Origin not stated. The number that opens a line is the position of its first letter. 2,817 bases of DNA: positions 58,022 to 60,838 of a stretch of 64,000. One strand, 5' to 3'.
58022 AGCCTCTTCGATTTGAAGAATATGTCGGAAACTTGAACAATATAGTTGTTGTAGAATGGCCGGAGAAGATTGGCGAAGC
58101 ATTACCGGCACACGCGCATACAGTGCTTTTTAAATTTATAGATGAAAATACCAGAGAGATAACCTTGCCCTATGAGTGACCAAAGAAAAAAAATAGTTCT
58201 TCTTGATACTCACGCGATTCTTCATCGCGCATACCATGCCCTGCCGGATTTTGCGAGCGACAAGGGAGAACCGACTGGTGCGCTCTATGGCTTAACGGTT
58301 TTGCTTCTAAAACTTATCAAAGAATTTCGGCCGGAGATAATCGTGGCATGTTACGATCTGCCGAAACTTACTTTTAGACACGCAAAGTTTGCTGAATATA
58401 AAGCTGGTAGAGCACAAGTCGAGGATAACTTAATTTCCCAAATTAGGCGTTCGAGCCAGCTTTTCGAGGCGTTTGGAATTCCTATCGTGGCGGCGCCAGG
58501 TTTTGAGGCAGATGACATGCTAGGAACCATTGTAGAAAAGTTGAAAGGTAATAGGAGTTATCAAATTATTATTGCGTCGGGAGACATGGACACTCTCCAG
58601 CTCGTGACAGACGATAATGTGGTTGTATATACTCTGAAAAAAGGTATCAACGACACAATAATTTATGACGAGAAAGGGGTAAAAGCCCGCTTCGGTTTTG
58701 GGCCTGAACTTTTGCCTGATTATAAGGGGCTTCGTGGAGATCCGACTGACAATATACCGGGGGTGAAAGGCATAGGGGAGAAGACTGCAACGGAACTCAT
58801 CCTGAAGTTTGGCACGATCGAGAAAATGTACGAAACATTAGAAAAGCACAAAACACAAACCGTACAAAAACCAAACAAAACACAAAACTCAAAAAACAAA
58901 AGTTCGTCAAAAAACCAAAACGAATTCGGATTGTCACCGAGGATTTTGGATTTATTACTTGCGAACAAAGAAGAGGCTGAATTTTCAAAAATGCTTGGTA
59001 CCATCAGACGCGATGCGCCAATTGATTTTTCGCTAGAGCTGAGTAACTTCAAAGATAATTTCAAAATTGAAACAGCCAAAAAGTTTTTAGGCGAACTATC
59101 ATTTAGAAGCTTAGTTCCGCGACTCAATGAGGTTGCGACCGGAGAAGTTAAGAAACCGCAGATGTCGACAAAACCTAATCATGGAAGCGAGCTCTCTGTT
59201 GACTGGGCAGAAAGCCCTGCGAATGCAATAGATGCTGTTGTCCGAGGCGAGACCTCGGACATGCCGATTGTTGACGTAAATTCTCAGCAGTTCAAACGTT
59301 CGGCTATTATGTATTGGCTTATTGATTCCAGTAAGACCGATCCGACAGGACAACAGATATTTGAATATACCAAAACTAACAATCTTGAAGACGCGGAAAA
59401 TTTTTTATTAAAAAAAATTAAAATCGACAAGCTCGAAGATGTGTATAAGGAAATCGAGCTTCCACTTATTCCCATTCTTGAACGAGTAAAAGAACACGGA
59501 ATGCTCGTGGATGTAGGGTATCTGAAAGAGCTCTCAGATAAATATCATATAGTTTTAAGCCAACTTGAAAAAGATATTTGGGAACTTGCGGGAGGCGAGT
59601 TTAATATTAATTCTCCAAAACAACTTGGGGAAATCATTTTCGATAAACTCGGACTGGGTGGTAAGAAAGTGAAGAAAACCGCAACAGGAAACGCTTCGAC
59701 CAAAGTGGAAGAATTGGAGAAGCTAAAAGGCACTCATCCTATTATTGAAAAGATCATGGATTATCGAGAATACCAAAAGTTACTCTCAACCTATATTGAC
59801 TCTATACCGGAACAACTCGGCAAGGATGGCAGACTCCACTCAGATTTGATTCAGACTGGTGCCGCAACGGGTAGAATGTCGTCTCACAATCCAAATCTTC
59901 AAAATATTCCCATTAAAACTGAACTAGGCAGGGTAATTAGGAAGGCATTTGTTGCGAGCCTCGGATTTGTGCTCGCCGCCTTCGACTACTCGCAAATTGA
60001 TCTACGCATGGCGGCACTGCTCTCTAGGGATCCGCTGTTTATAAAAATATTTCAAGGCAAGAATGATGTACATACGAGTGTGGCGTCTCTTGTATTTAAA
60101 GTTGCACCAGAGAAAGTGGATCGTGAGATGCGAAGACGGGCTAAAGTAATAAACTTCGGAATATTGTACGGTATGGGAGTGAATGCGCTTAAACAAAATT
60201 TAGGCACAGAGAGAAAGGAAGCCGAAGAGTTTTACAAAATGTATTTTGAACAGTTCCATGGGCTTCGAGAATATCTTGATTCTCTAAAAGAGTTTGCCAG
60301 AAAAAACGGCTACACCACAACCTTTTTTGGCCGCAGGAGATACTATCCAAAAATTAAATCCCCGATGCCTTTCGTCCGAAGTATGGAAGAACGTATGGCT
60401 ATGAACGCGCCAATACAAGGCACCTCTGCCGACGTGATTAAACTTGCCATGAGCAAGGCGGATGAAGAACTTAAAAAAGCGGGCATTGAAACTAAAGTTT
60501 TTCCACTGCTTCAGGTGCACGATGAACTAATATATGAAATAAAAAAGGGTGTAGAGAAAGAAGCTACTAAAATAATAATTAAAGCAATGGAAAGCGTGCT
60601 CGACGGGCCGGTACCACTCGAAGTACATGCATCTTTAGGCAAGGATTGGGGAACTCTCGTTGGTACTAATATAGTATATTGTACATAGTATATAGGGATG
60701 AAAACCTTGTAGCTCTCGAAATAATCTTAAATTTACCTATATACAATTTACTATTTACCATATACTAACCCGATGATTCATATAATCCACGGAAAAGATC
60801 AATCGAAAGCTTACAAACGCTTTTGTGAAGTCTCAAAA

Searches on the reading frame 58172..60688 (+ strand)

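Call 119: search_protein_families(library=pfam, proteins=[window:58172-60688:+], max_evalue=0.0001)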
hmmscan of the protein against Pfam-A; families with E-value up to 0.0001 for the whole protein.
window:58172-60688:+ (838 aa): 3 families
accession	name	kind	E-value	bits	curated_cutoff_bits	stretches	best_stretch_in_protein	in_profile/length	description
PF00476.26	DNA_pol_A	-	1.4e-135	452.6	34.3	1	450-827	3-380/381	DNA polymerase family A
PF02739.22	5_3_exonuc_N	-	2.4e-46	157.9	34.3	1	7-175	1-164/164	5'-3' exonuclease, N-terminal resolvase-like domain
PF01367.25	5_3_exonuc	-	1.7e-23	83.3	40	1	178-293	3-91/97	5'-3' exonuclease, C-terminal SAM fold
